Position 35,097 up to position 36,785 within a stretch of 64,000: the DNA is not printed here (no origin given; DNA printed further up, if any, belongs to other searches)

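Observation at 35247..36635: Exosome cap subunit Csl4 fused in frame to two eukaryote-style RRM domains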

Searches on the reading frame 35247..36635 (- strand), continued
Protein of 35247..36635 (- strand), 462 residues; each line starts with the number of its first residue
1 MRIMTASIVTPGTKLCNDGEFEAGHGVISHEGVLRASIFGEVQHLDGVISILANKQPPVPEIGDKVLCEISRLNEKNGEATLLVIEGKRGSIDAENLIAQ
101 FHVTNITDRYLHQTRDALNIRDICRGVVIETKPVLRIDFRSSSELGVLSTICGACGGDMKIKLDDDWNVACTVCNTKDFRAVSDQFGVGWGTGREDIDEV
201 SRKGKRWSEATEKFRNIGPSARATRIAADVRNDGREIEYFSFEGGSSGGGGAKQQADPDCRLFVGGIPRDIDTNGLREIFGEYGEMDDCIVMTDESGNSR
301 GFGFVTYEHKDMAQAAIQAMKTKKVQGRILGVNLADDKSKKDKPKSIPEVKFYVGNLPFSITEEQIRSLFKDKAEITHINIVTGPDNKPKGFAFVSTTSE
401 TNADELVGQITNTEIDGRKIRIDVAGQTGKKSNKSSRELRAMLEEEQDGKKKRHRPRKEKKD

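Call 61: find_homologous_proteins(query=A2)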
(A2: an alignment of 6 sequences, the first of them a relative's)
Query A2 (6 sequences) (453 aa, profile of the alignment): 1820 proteins with E <= 0.001 among 8000 candidates; the best 120 are listed.
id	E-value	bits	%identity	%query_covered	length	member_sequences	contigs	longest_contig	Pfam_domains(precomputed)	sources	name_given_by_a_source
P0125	1.5e-212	725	100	100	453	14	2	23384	PF00076.29,PF14382.13,PF16367.12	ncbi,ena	-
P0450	1.7e-201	688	44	99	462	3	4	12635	PF08777.18,PF03880.22,PF00076.29,PF16367.12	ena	-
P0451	6.4e-200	683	87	100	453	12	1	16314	PF00076.29,PF14382.13,PF16367.12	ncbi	-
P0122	2.8e-199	681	37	100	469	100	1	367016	PF00076.29,PF14382.13,PF28441.1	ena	-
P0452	6.7e-198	676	46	99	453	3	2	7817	PF08777.18,PF13893.13,PF03880.22,PF00076.29,PF14382.13,PF16367.12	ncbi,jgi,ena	-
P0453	1.4e-197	675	81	100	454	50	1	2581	PF00076.29,PF14382.13,PF16367.12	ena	-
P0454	4.4e-197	674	86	100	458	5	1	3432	PF00076.29,PF14382.13,PF16367.12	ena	-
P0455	6.7e-196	670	81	100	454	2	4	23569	PF00076.29,PF14382.13,PF16367.12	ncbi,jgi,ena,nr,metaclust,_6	ncbi:MAG: hypothetical protein CMB64_02785 [Euryarchaeota archaeon]|nr:hypothetical protein [Euryarc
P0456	2.8e-195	668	83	100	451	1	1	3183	PF00076.29,PF14382.13,PF16367.12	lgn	-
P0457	3.1e-195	668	81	100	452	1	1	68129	PF00076.29,PF14382.13,PF16367.12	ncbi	-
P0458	3.2e-193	661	79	100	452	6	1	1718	PF00076.29,PF14382.13,PF16367.12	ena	-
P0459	3.2e-191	654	44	100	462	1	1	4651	PF08777.18,PF24475.2,PF03880.22,PF00076.29,PF16842.12,PF16367.12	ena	-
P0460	1.3e-190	652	79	100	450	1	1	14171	PF00076.29,PF14382.13,PF16367.12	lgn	-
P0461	3.3e-189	648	43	100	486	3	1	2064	PF24475.2,PF00076.29,PF16842.12,PF16367.12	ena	-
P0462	1.0e-188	646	42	100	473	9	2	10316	PF24475.2,PF00076.29,PF14382.13,PF16367.12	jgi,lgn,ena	-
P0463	1.6e-188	645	78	100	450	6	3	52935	PF00076.29,PF14382.13,PF16367.12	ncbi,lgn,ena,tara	tara:strand:- start:511 stop:1863 length:1353 start_codon:yes stop_codon:yes gene_type:complete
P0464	3.4e-174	598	36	100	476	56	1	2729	PF00076.29,PF14382.13,PF28441.1,PF16367.12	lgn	-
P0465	7.0e-171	587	75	100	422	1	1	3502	PF00076.29,PF14382.13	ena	-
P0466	7.2e-166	571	42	99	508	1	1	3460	PF00076.29,PF16367.12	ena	-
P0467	3.0e-165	569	43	99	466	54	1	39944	PF03880.22,PF00076.29,PF14382.13,PF16842.12,PF16367.12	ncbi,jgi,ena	jgi:RNA recognition motif-containing protein/exosome complex RNA-binding protein Csl4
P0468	6.0e-163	561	41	99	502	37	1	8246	PF00076.29,PF14382.13,PF16367.12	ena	-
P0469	3.0e-161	556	43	100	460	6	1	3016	PF00076.29,PF14382.13,PF16367.12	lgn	-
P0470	1.9e-158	546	39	100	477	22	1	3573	PF00076.29,PF14382.13,PF16367.12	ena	-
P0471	2.7e-157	543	38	100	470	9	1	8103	PF00076.29,PF14382.13,PF16367.12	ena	-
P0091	3.0e-156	539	39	99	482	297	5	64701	PF00076.29,PF14382.13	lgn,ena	-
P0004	6.3e-155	535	39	99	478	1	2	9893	PF03880.22,PF00076.29,PF14382.13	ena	-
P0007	7.6e-155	534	40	99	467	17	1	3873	PF00076.29,PF14382.13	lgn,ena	-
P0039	8.4e-155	534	40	99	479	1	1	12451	PF00076.29,PF14382.13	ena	-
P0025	8.5e-155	534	39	99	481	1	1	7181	PF00076.29,PF14382.13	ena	-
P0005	9.2e-155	534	39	99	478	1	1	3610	PF03880.22,PF00076.29,PF14382.13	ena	-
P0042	1.3e-154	534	38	99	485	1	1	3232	PF03880.22,PF00076.29,PF14382.13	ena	-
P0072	1.4e-154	534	39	99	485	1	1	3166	PF03880.22,PF00076.29,PF14382.13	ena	-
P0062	1.5e-154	533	38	99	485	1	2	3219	PF03880.22,PF00076.29,PF14382.13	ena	-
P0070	2.0e-154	533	38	99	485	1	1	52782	PF03880.22,PF00076.29,PF14382.13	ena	-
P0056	2.0e-154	533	38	99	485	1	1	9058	PF00076.29,PF14382.13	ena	-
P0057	2.0e-154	533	38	99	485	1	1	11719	PF00076.29,PF14382.13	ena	-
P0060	2.2e-154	533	38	99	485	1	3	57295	PF00076.29,PF14382.13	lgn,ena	-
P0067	2.3e-154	533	39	99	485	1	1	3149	PF03880.22,PF00076.29,PF14382.13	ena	-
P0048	2.5e-154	533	38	99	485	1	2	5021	PF03880.22,PF00076.29,PF14382.13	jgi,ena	-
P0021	2.5e-154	533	38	99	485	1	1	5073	PF03880.22,PF00076.29,PF14382.13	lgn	-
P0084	2.7e-154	533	38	99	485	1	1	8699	PF00076.29,PF14382.13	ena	-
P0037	2.7e-154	533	38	99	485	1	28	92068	PF03880.22,PF00076.29,PF14382.13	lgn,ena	-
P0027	2.7e-154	533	38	99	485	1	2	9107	PF03880.22,PF00076.29,PF14382.13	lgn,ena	-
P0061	2.8e-154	533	38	99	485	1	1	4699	PF00076.29,PF14382.13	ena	-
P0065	2.8e-154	533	38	99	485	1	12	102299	PF00076.29,PF14382.13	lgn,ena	-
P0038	2.9e-154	533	38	99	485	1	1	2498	PF03880.22,PF00076.29,PF14382.13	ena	-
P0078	3.2e-154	532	38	99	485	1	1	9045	PF03880.22,PF00076.29,PF14382.13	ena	-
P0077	3.2e-154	532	39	99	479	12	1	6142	PF00076.29,PF14382.13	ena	-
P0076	3.5e-154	532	40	99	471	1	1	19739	PF00076.29,PF14382.13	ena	-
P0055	3.5e-154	532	38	99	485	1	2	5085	PF00076.29,PF14382.13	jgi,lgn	jgi:nucleolin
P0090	3.8e-154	532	38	99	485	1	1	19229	PF00076.29,PF14382.13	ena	-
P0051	3.9e-154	532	39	93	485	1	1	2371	PF03880.22,PF00076.29,PF14382.13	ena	-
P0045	4.0e-154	532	38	99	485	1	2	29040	PF03880.22,PF00076.29,PF14382.13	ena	-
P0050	4.1e-154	532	38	99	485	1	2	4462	PF03880.22,PF00076.29,PF14382.13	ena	-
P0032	4.3e-154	532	38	99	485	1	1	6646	PF03880.22,PF00076.29,PF14382.13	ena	-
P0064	4.7e-154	532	40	99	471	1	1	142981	PF00076.29,PF14382.13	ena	-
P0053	5.7e-154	532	38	99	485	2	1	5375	PF00076.29,PF14382.13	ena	-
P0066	5.9e-154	532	38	99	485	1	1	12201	PF00076.29,PF14382.13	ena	-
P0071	6.0e-154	531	40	99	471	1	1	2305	PF00076.29,PF14382.13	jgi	-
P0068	6.3e-154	531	38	99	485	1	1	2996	PF00076.29,PF14382.13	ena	-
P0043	7.5e-154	531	38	99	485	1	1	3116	PF03880.22,PF00076.29,PF14382.13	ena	-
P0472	7.6e-154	531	39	99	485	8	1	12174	PF00076.29,PF14382.13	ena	-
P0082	8.2e-154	531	38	99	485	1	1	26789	PF00076.29,PF14382.13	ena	-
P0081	9.4e-154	531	40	99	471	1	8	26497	PF00076.29,PF14382.13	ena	-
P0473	9.5e-154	531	39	99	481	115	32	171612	PF00076.29,PF14382.13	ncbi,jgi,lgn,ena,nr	ncbi:MAG: exosome complex RNA-binding protein Csl4 [Euryarchaeota archaeon]|jgi:RNA recognition moti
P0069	9.5e-154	531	40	99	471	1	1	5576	PF00076.29,PF14382.13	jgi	-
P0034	9.6e-154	531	38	99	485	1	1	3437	PF03880.22,PF00076.29,PF14382.13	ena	-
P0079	9.7e-154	531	40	99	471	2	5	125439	PF00076.29,PF28441.1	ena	-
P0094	1.2e-153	530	40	93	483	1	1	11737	PF00076.29,PF14382.13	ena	-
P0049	1.4e-153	530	36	99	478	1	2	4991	PF00076.29,PF14382.13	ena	-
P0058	1.5e-153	530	40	99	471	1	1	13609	PF00076.29,PF14382.13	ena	-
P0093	1.5e-153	530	38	99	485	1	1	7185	PF00076.29,PF14382.13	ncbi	-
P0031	1.6e-153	530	39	93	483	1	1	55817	PF00076.29,PF14382.13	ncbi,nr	ncbi:MAG: hypothetical protein CMB34_03655 [Euryarchaeota archaeon]|nr:hypothetical protein [Euryarc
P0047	1.6e-153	530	38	99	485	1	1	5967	PF03880.22,PF00076.29,PF14382.13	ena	-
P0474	1.6e-153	530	39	99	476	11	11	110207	PF00076.29,PF14382.13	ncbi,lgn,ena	-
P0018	1.6e-153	530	39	99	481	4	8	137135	PF00076.29,PF14382.13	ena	-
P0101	1.7e-153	530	40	93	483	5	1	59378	PF00076.29,PF14382.13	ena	-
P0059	1.9e-153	530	38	99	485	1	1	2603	PF00076.29,PF14382.13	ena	-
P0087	1.9e-153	530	40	99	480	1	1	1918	PF00076.29,PF14382.13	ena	-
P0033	2.1e-153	530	36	99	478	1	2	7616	PF00076.29,PF14382.13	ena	-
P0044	2.2e-153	530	38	99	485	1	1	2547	PF03880.22,PF00076.29,PF14382.13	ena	-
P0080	2.2e-153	530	40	99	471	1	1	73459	PF00076.29,PF14382.13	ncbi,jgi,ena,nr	ncbi:MAG: exosome complex RNA-binding protein Csl4 [Candidatus Poseidonia sp.]|nr:exosome complex RN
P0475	2.3e-153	530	38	99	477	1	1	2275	PF03880.22,PF00076.29,PF14382.13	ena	-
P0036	2.6e-153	529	36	99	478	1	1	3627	PF00076.29,PF14382.13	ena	-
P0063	3.1e-153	529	38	99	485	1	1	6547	PF00076.29,PF14382.13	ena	-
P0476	3.3e-153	529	40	99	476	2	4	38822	PF00076.29,PF14382.13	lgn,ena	-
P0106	3.3e-153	529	38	100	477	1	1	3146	PF03880.22,PF00076.29,PF14382.13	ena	-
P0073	3.5e-153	529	36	99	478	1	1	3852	PF00076.29,PF14382.13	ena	-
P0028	3.5e-153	529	38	99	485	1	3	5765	PF03880.22,PF00076.29,PF14382.13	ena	-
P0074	3.7e-153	529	38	99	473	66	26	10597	PF00076.29,PF14382.13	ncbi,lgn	-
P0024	4.0e-153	529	38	99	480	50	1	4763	PF00076.29,PF14382.13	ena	-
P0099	4.4e-153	529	38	99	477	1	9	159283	PF03880.22,PF00076.29,PF14382.13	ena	-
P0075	4.5e-153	529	38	99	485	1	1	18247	PF00076.29,PF14382.13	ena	-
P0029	5.6e-153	528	39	93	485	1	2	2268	PF03880.22,PF00076.29,PF14382.13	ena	-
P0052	9.5e-153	528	36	99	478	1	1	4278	PF00076.29,PF14382.13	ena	-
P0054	1.2e-152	527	39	99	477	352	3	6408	PF00076.29,PF14382.13,PF16842.12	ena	-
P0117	1.4e-152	527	40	99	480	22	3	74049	PF00076.29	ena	-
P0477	1.6e-152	527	37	99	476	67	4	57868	PF00076.29,PF14382.13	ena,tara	tara:strand:- start:462 stop:1892 length:1431 start_codon:yes stop_codon:yes gene_type:complete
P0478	2.7e-152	526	40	99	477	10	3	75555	PF00076.29,PF14382.13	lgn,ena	-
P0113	3.0e-152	526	36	99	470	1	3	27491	PF00076.29,PF14382.13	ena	-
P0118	3.1e-152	526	41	99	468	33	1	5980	PF00076.29,PF14382.13,PF16367.12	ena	-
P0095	3.7e-152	526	39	93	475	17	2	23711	PF00076.29,PF14382.13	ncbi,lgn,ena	-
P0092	3.9e-152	526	39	93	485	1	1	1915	PF03880.22,PF00076.29,PF14382.13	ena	-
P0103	4.3e-152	525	36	99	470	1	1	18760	PF00076.29,PF14382.13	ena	-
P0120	4.7e-152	525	38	99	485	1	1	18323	PF03880.22,PF00076.29,PF14382.13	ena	-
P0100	4.8e-152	525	36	99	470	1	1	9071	PF00076.29,PF14382.13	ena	-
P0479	5.6e-152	525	39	99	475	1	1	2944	PF00076.29,PF14382.13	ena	-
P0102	5.6e-152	525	36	99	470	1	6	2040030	PF00076.29,PF14382.13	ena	-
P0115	5.6e-152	525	40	99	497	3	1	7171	PF00076.29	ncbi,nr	ncbi:MAG: exosome complex RNA-binding protein Csl4 [Euryarchaeota archaeon]|nr:exosome complex RNA-b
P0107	7.0e-152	525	36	99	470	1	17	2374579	PF00076.29,PF14382.13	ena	-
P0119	7.5e-152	525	36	99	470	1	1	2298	PF00076.29,PF14382.13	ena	-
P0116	7.8e-152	525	39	99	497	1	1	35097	PF00076.29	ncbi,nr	ncbi:MAG: exosome complex RNA-binding protein Csl4 [Euryarchaeota archaeon]|nr:exosome complex RNA-b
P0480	7.9e-152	524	36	99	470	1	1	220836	PF00076.29,PF14382.13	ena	-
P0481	8.3e-152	524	36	99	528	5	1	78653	PF00076.29,PF14382.13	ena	-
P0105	9.7e-152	524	36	99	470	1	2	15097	PF00076.29,PF14382.13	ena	-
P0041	1.1e-151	524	36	99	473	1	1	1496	PF00076.29,PF14382.13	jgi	-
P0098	1.1e-151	524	36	99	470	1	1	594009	PF00076.29,PF14382.13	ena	-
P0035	1.2e-151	524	41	99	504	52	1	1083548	PF00076.29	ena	-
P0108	1.4e-151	524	36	99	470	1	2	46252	PF00076.29,PF14382.13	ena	-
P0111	2.0e-151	523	36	99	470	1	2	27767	PF00076.29,PF14382.13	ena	-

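Call 62: find_encoding_contigs(protein=P0122, flank=8000, max_places=1)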
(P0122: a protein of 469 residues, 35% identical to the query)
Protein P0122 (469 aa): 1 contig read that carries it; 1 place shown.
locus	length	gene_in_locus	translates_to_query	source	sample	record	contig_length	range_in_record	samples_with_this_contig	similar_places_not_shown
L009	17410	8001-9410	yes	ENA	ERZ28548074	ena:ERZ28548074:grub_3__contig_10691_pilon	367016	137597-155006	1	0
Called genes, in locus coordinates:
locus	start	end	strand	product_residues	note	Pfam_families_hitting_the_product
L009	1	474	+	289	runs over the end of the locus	-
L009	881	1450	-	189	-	PF02545:Maf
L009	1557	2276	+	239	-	PF06745:ATPase, PF13481:AAA_25, PF23442:DUF7125 (weak)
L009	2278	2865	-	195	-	PF01551:Peptidase_M23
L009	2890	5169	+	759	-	-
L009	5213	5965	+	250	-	PF00535:Glycos_transf_2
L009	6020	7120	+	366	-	-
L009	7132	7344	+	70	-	PF13240:Zn_Ribbon_1 (weak)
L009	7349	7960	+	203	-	PF10294:Methyltransf_16 (weak), PF03602:Cons_hypoth95, PF05175:MTS, PF06325:PrmA, PF13649:Methyltransf_25 (weak), PF13847:Methyltransf_31 (weak)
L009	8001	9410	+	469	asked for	PF14382:ECR1_N, PF00076:RRM_1, PF28441:RRM_11 (faint), PF00076:RRM_1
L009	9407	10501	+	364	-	PF04055:Radical_SAM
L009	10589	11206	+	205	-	-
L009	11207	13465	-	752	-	PF01702:TGT, PF14810:TGT_C2 (weak), PF01472:PUA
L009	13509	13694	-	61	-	-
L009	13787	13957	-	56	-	-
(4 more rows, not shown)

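Call 63: find_encoding_contigs(protein=P0457, flank=8000, max_places=1)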
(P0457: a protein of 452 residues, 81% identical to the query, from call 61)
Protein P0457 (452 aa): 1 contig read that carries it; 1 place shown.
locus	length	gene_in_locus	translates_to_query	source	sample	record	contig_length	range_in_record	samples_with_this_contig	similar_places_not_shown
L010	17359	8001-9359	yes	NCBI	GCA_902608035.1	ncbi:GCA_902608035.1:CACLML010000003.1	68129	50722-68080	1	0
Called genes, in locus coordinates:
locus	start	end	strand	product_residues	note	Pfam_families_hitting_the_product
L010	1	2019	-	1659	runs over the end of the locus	-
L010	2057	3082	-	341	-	PF01694:Rhomboid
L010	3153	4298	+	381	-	PF04981:NMD3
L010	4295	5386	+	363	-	PF10432:bact-PGI_C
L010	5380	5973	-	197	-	PF01551:Peptidase_M23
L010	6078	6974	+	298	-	-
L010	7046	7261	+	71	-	-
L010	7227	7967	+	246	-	PF06325:PrmA, PF03602:Cons_hypoth95 (weak), PF05175:MTS, PF13847:Methyltransf_31 (weak)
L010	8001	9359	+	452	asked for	PF14382:ECR1_N (weak), PF00076:RRM_1, PF16367:RRM_7 (faint), PF00076:RRM_1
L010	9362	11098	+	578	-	PF04055:Radical_SAM (weak), PF12836:HHH_3 (weak)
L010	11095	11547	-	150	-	PF04138:GtrA_DPMS_TM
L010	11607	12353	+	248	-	PF03167:UDG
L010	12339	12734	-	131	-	-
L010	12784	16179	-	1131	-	PF00082:Peptidase_S8, PF01483:P_proprotein, PF11617:Cu-binding_MopE, PF18884:TSP3_bac (weak), PF11617:Cu-binding_MopE, PF18911:PKD_4 (weak)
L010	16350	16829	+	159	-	-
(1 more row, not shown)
